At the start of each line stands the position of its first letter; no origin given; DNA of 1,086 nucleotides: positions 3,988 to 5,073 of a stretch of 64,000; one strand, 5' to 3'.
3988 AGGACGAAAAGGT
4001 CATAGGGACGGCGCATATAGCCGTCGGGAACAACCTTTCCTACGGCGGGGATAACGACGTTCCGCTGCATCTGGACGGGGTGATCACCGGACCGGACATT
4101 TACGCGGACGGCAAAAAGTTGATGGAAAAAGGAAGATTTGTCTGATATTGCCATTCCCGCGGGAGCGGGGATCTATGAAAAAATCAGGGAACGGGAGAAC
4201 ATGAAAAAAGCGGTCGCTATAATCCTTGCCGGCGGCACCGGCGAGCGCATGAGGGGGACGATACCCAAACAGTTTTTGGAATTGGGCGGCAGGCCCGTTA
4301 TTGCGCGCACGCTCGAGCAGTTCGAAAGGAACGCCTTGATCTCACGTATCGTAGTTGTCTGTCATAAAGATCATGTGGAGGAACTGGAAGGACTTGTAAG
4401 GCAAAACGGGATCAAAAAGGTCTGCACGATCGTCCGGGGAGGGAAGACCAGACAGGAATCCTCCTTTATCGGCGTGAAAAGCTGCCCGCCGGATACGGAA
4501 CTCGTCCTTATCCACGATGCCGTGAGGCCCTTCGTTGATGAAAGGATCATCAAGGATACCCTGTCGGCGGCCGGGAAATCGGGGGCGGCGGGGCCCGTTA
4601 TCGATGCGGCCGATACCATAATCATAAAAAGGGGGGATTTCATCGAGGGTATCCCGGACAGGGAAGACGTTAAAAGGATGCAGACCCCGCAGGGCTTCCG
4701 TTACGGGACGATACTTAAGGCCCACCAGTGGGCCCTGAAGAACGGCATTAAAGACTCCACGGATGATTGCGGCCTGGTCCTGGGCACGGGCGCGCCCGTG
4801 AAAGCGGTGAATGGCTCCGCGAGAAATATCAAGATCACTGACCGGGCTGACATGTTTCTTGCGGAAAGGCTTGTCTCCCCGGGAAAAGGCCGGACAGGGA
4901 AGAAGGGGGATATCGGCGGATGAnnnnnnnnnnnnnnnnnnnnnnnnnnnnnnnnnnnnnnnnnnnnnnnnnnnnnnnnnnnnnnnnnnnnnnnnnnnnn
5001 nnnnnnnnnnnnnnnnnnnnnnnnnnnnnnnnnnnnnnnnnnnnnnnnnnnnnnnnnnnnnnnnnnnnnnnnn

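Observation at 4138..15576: Glycan-biosynthesis island combining Kdo-pathway genes, a sulfotransferase and a GT39/GtrB pair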

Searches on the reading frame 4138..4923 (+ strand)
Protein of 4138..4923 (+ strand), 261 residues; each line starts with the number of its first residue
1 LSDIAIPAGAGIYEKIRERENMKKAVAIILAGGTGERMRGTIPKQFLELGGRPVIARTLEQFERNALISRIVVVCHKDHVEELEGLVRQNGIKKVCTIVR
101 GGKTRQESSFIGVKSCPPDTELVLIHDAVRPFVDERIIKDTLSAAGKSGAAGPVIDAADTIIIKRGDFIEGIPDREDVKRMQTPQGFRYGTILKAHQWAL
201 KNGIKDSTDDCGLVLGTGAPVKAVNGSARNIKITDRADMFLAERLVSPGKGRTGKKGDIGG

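Call 3: search_protein_families(library=pfam, proteins=[window:4138-4923:+], max_evalue=0.01)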
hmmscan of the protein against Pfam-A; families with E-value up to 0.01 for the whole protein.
window:4138-4923:+ (261 aa): 4 families
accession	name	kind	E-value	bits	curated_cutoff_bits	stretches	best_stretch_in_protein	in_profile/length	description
PF01128.25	IspD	-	1.8e-50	172.2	27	1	26-246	2-219/221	2-C-methyl-D-erythritol 4-phosphate cytidylyltransferase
PF12804.13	NTP_transf_3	-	5.5e-14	53.1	27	1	27-154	1-120/160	MobA-like NTP transferase domain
PF00483.29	NTP_transferase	-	4.1e-06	27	21.2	1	27-91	2-69/245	Nucleotidyl transferase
PF02348.25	CTP_transf_3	-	0.00043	20.6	22.6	1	27-149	2-118/217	Cytidylyltransferase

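Call 5: search_protein_families(library=ncbifam, proteins=[window:4138-4923:+], max_evalue=0.001)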
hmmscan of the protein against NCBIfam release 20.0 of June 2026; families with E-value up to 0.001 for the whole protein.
window:4138-4923:+ (261 aa): 26 families (the best 25 are shown)
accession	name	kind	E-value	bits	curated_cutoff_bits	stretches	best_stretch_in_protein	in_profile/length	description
TIGR00453.1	ispD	equivalog_domain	1.1e-58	198.3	181.3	1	26-245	1-218/219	2-C-methyl-D-erythritol 4-phosphate cytidylyltransferase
NF001186.0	PRK00155.2-3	equivalog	2.6e-54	184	253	1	23-246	3-222/224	2-C-methyl-D-erythritol 4-phosphate cytidylyltransferase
NF001183.0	PRK00155.1-3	subfamily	3.1e-49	167.4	166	1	26-247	3-232/237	D-ribitol-5-phosphate cytidylyltransferase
NF006899.0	PRK09382.1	equivalog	3e-47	161.6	417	1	21-254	3-229/387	bifunctional 2-C-methyl-D-erythritol 4-phosphate cytidylyltransferase/2-C-methyl-D-erythritol 2,4-cyclodiphosphate synthase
NF009924.0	PRK13385.1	subfamily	7.9e-44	150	342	1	27-247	5-224/230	2-C-methyl-D-erythritol 4-phosphate cytidylyltransferase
NF041135.1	IPPtranDIPPsyn_Thcocales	equivalog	9.9e-09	34.7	580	1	27-100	3-72/419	bifunctional L-myo-inositol-1-phosphate cytidylyltransferase/CDP-L-myo-inositol myo-inositolphosphotransferase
TIGR03310.1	matur_MocA_YgfJ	equivalog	1.7e-08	34.6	186.45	1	27-143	2-113/188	molybdenum cofactor cytidylyltransferase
NF010933.0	PRK14353.1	equivalog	1.1e-07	30.9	505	1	22-90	3-69/453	bifunctional UDP-N-acetylglucosamine diphosphorylase/glucosamine-1-phosphate N-acetyltransferase GlmU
NF010932.0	PRK14352.1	equivalog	1.8e-07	30.2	611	1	21-84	3-67/488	bifunctional UDP-N-acetylglucosamine diphosphorylase/glucosamine-1-phosphate N-acetyltransferase GlmU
NF011056.0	PRK14489.1-1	equivalog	2.4e-07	30.2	379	1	21-139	2-107/363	bifunctional molybdenum cofactor guanylyltransferase MobA/molybdopterin-guanine dinucleotide biosynthesis adaptor protein MobB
NF045665.1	NTPtran_DVU1551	equivalog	2.4e-07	30.1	315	1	26-147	2-118/359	DVU_1551 family NTP transferase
TIGR01173.1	glmU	equivalog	6e-07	28.7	366.85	1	27-148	3-120/452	bifunctional UDP-N-acetylglucosamine diphosphorylase/glucosamine-1-phosphate N-acetyltransferase GlmU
NF041173.1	Sug_nt_acttase_Thmprot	equivalog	3e-06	26.4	600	1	27-146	3-121/405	bifunctional sugar-1-phosphate nucleotidylyltransferase/acetyltransferase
TIGR03992.1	Arch_glmU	subfamily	3.6e-06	26.1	292.1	1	27-83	3-63/393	bifunctional sugar-1-phosphate nucleotidylyltransferase/acetyltransferase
NF001457.0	PRK00317.1-3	equivalog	1e-05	25.1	164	1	27-84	4-59/200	molybdenum cofactor guanylyltransferase MobA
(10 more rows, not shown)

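Call 26: search_solved_structures(query=window:4201-4923:+, max_evalue=0.00001)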
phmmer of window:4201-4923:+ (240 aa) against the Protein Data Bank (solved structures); distinct sequences matched with E-value up to 0.00001: 30.
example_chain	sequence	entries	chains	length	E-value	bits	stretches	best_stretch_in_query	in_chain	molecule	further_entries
3f1c_A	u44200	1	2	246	7.4e-33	117.5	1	5-226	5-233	Putative 2-C-methyl-D-erythritol 4-phosphate cytidylyltransferase 2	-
4jis_A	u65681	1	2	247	3.1e-32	115.5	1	5-224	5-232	ribitol-5-phosphate cytidylyltransferase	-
2vsh_A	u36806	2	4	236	1.4e-31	113.4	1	6-225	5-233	2-C-METHYL-D-ERYTHRITOL 4-PHOSPHATE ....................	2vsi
6xhp_A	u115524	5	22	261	2.2e-31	112.7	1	6-229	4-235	Ribitol-5-phosphate cytidylyltransferase 1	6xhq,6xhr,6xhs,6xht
5ddt_A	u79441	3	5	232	4.5e-30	108.4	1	7-230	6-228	2-C-methyl-D-erythritol 4-phosphate cytidylyltransferase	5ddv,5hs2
4kt7_A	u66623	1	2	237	6.9e-30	107.8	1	5-223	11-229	2-C-methyl-D-erythritol 4-phosphate cytidylyltransferase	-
2px7_A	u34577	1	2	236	6.3e-28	101.4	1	6-225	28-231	2-C-methyl-D-erythritol 4-phosphate cytidylyltransferase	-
2yc3_A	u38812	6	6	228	2.1e-27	99.7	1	2-226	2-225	2-C-METHYL-D-ERYTHRITOL 4-PHOSPHATE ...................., CHLOROPLASTIC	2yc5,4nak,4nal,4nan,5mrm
1vpa_A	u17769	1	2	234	3e-27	99.2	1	5-222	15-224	2-C-methyl-D-erythritol 4-phosphate cytidylyltransferase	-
1w77_A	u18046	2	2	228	3.5e-27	99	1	2-226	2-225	2C-METHYL-D-ERYTHRITOL 4-PHOSPHATE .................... | 2-C-methyl-D-erythritol 4-phosphate cytidylyltransferase, chloroplastic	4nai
2ycm_A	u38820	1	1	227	4.2e-27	98.7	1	4-226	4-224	2-C-METHYL-D-ERYTHRITOL 4-PHOSPHATE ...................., CHLOROPLASTIC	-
5mrn_A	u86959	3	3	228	5.5e-27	98.3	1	2-226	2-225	2-C-methyl-D-erythritol 4-phosphate cytidylyltransferase, chloroplastic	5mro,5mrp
2xwl_A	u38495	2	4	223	7.2e-27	97.9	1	4-225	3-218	2-C-METHYL-D-ERYTHRITOL 4-PHOSPHATE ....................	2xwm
5mrq_A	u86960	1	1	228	2.8e-26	96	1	2-226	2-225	2-C-methyl-D-erythritol 4-phosphate cytidylyltransferase, chloroplastic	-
4cvh_A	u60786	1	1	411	6.1e-26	94.9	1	5-226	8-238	ISOPRENOID SYNTHASE DOMAIN-CONTAINING PROTEIN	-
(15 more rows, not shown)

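Call 32: find_homologous_proteins(query=window:4201-4923:+, max_evalue=1e-20)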
Query window:4201-4923:+ (240 aa): 4459 proteins with E <= 1e-20 among 6440 candidates; the best 120 are listed.
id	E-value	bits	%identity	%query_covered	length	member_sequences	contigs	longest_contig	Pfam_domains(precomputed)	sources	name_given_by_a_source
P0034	1.6e-145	501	95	100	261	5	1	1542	PF01128.26,PF12804.14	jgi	-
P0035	4.4e-106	372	71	99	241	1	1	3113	PF01128.26,PF12804.14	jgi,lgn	jgi:2-C-methyl-D-erythritol 4-phosphate cytidylyltransferase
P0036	1.3e-98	348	66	100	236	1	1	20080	PF01128.26,PF12804.14,PF02348.26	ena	-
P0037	5.6e-91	323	66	97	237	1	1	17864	PF00483.30,PF01128.26,PF12804.14,PF02348.26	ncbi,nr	ncbi:MAG: 2-C-methyl-D-erythritol 4-phosphate cytidylyltransferase [Candidatus Omnitrophota bacteriu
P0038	1.2e-90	321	64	93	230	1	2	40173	PF00483.30,PF01128.26,PF12804.14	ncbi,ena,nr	ncbi:MAG: 2-C-methyl-D-erythritol 4-phosphate cytidylyltransferase [Candidatus Omnitrophica bacteriu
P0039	4.4e-90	320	64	94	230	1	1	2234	PF01128.26,PF12804.14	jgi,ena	-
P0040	8.1e-88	312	66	90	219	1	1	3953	PF01128.26,PF12804.14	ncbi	ncbi:2-C-methyl-D-erythritol 4-phosphate cytidylyltransferase, partial [Candidatus Omnitrophota bact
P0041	2.7e-87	311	62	96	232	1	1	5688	PF00483.30,PF01128.26,PF12804.14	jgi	jgi:2-C-methyl-D-erythritol 4-phosphate cytidylyltransferase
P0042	2.0e-86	308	65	93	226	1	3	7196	PF01128.26,PF12804.14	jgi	-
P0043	8.5e-86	306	61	95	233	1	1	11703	PF01128.26,PF12804.14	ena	-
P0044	2.9e-85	304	59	94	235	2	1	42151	PF00483.30,PF01128.26,PF12804.14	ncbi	-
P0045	9.8e-85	302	63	90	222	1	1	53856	PF00483.30,PF01128.26,PF12804.14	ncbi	ncbi:MAG: 2-C-methyl-D-erythritol 4-phosphate cytidylyltransferase [Candidatus Omnitrophota bacteriu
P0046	3.2e-83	297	60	94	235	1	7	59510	PF01128.26,PF12804.14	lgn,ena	-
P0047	3.4e-83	297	59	95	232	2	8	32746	PF00483.30,PF01128.26,PF12804.14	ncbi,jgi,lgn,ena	-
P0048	5.6e-83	296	61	93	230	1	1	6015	PF00483.30,PF01128.26,PF12804.14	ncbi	ncbi:MAG: 2-C-methyl-D-erythritol 4-phosphate cytidylyltransferase [Candidatus Omnitrophota bacteriu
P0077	4.5e-72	261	54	93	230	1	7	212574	PF01128.26,PF12804.14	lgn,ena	-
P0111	3.1e-62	229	53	90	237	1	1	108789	PF00483.30,PF01128.26,PF12804.14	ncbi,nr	ncbi:MAG: 2-C-methyl-D-erythritol 4-phosphate cytidylyltransferase [Candidatus Omnitrophica bacteriu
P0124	1.2e-53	200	48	94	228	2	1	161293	PF01128.26,PF12804.14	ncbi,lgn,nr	ncbi:MAG: 2-C-methyl-D-erythritol 4-phosphate cytidylyltransferase [Candidatus Omnitrophica bacteriu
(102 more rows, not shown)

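Call 33: find_encoding_contigs(protein=P0077, flank=8000, max_places=1)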
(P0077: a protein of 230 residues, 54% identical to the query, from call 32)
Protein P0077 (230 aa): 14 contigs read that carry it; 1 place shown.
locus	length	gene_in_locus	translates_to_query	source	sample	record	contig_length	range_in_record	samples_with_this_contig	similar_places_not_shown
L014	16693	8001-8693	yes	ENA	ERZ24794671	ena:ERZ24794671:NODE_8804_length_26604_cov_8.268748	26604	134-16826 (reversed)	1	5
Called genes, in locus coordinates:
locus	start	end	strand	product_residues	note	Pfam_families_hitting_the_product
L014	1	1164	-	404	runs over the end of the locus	PF02638:GHL10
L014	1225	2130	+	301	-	-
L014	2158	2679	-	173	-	PF00156:Pribosyltran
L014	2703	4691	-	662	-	PF03030:H_PPase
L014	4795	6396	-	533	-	PF00497:SBP_bac_3, PF00512:HisKA, PF02518:HATPase_c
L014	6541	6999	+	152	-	-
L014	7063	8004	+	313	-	PF26233:NicX, PF02073:Peptidase_M29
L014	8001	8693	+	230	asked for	PF01128:IspD, PF12804:NTP_transf_3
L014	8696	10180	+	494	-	PF01943:Polysacc_synt, PF13440:Polysacc_synt_3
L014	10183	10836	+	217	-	PF01209:Ubie_methyltran (faint), PF13489:Methyltransf_23 (weak), PF08241:Methyltransf_11, PF13649:Methyltransf_25 (weak)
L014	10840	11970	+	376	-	PF00534:Glycos_transf_1, PF13692:Glyco_trans_1_4, PF13524:Glyco_trans_1_2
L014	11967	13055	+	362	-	PF00534:Glycos_transf_1, PF13692:Glyco_trans_1_4, PF13524:Glyco_trans_1_2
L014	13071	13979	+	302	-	PF00535:Glycos_transf_2, PF10111:Glyco_tranf_2_2, PF13641:Glyco_tranf_2_3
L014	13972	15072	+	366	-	PF13439:Glyco_transf_4, PF00534:Glycos_transf_1, PF13692:Glyco_trans_1_4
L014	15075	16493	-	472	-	PF13231:PMT_2, PF02366:PMT (weak)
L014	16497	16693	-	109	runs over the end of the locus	?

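Call 34: find_encoding_contigs(protein=P0124, flank=8000, max_places=1)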
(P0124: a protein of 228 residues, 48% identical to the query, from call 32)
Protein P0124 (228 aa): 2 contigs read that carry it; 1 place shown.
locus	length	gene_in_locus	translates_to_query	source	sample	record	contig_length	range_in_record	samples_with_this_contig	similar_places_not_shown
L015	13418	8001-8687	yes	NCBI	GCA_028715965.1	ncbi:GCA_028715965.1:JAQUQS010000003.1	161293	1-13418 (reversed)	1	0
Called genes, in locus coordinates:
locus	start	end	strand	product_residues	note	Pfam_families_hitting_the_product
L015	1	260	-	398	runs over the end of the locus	PF02638:GHL10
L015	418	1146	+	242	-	PF02511:Thy1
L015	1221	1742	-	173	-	PF00156:Pribosyltran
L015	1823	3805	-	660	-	PF03030:H_PPase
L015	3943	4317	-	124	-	PF00072:Response_reg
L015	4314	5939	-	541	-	PF00497:SBP_bac_3, PF00512:HisKA, PF02518:HATPase_c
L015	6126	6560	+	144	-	-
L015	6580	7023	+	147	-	PF00892:EamA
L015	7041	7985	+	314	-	PF26233:NicX, PF02073:Peptidase_M29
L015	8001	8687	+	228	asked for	PF01128:IspD, PF12804:NTP_transf_3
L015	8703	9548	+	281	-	PF05359:DUF748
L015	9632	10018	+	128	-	PF00072:Response_reg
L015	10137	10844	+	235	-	-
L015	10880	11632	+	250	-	PF01048:PNP_UDP_1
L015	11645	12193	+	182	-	PF01965:DJ-1_PfpI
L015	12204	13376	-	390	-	PF00817:IMS, PF11798:IMS_HHH (weak), PF21999:IMS_HHH_1, PF11799:IMS_C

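Call 35: find_encoding_contigs(protein=P0111, flank=8000, max_places=1)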
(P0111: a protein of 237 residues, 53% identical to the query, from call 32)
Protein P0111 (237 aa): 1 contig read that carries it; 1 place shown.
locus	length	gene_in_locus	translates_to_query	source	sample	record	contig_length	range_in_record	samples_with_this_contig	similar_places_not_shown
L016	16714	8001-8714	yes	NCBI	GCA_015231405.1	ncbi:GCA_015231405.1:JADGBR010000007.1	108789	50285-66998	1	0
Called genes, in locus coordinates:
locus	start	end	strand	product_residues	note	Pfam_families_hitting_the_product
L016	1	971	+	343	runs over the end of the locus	PF01300:Sua5_yciO_yrdC, PF03481:Sua5_C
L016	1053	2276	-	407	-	PF02638:GHL10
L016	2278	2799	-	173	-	PF00156:Pribosyltran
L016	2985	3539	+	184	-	-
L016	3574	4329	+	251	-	-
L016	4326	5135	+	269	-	PF04536:TPM_phosphatase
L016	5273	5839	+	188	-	PF04011:LemA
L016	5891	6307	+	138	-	PF00892:EamA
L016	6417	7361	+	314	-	PF26233:NicX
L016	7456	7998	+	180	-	PF13580:SIS_2, PF01380:SIS (faint)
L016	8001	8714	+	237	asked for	PF01128:IspD, PF00483:NTP_transferase (faint), PF12804:NTP_transf_3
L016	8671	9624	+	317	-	PF01408:GFO_IDH_MocA, PF22725:GFO_IDH_MocA_C3, PF02894:GFO_IDH_MocA_C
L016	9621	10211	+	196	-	PF25084:LbH_EIF2B, PF25087:GMPPB_C, PF00132:Hexapep, PF14602:Hexapep_2, PF00132:Hexapep (weak)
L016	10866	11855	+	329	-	PF01073:3Beta_HSD, PF01370:Epimerase, PF02719:Polysacc_synt_2, PF04321:RmlD_sub_bind, PF05368:NmrA (weak), PF16363:GDP_Man_Dehyd, PF13460:NAD_binding_10, PF07993:NAD_binding_4, +1 more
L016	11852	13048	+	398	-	PF01041:DegT_DnrJ_EryC1, PF00155:Aminotran_1_2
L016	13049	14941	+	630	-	PF13522:GATase_6, PF13537:GATase_7, PF00733:Asn_synthase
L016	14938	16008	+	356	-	PF13489:Methyltransf_23, PF13847:Methyltransf_31 (weak), PF08241:Methyltransf_11, PF08242:Methyltransf_12 (weak), PF13649:Methyltransf_25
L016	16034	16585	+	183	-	PF25084:LbH_EIF2B (faint), PF25087:GMPPB_C (faint), PF00132:Hexapep, PF14602:Hexapep_2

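Call 77: search_solved_structures(query=A2, max_evalue=1e-10)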
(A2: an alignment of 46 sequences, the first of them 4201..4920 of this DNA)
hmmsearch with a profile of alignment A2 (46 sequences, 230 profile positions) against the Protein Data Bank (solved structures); distinct sequences matched with E-value up to 1e-10: 31.
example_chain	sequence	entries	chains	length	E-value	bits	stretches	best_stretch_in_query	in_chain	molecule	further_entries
5ddt_A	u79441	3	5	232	1.4e-62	214.4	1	7-228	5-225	2-C-methyl-D-erythritol 4-phosphate cytidylyltransferase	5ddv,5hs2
3f1c_A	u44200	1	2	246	5.1e-61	209.3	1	5-228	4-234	Putative 2-C-methyl-D-erythritol 4-phosphate cytidylyltransferase 2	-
4jis_A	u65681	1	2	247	6.1e-61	209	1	4-228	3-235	ribitol-5-phosphate cytidylyltransferase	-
6xhp_A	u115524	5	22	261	7.2e-58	199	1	6-227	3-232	Ribitol-5-phosphate cytidylyltransferase 1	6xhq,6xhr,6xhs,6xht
2vsh_A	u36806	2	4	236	7.9e-57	195.6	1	5-228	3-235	2-C-METHYL-D-ERYTHRITOL 4-PHOSPHATE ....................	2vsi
1vpa_A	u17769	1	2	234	9.3e-52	179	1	3-227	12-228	2-C-methyl-D-erythritol 4-phosphate cytidylyltransferase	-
2yc3_A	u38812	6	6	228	3e-49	170.8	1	2-228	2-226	2-C-METHYL-D-ERYTHRITOL 4-PHOSPHATE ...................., CHLOROPLASTIC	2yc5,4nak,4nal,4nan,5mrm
1w77_A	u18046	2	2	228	3.4e-49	170.6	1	2-228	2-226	2C-METHYL-D-ERYTHRITOL 4-PHOSPHATE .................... | 2-C-methyl-D-erythritol 4-phosphate cytidylyltransferase, chloroplastic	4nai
5mrn_A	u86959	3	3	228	4.8e-49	170.1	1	2-228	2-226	2-C-methyl-D-erythritol 4-phosphate cytidylyltransferase, chloroplastic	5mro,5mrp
2ycm_A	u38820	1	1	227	5.9e-49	169.8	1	3-228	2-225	2-C-METHYL-D-ERYTHRITOL 4-PHOSPHATE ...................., CHLOROPLASTIC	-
4kt7_A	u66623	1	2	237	1.7e-48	168.3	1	5-229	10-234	2-C-methyl-D-erythritol 4-phosphate cytidylyltransferase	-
5mrq_A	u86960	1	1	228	8.2e-48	166.1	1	2-228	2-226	2-C-methyl-D-erythritol 4-phosphate cytidylyltransferase, chloroplastic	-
4cvh_A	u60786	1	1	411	1.7e-44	155.2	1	4-228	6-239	ISOPRENOID SYNTHASE DOMAIN-CONTAINING PROTEIN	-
7kmw_A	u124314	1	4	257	6.4e-43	150.1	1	4-227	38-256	2-C-methyl-D-erythritol 4-phosphate cytidylyltransferase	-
2xwl_A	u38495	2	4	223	2.3e-41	145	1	4-227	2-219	2-C-METHYL-D-ERYTHRITOL 4-PHOSPHATE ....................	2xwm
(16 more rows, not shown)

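Call 90: search_protein_families(library=pfam, proteins=[L016:7456-7998:+], max_evalue=0.01)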
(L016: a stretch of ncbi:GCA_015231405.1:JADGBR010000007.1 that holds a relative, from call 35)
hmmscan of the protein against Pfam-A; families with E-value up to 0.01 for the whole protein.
L016:7456-7998:+ (180 aa): 2 families
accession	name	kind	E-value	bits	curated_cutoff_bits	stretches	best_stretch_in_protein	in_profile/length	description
PF13580.11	SIS_2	-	5.7e-12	46.3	27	1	10-137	2-137/138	SIS domain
PF01380.27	SIS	-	2.4e-06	27.8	25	1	101-141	51-91/131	SIS domain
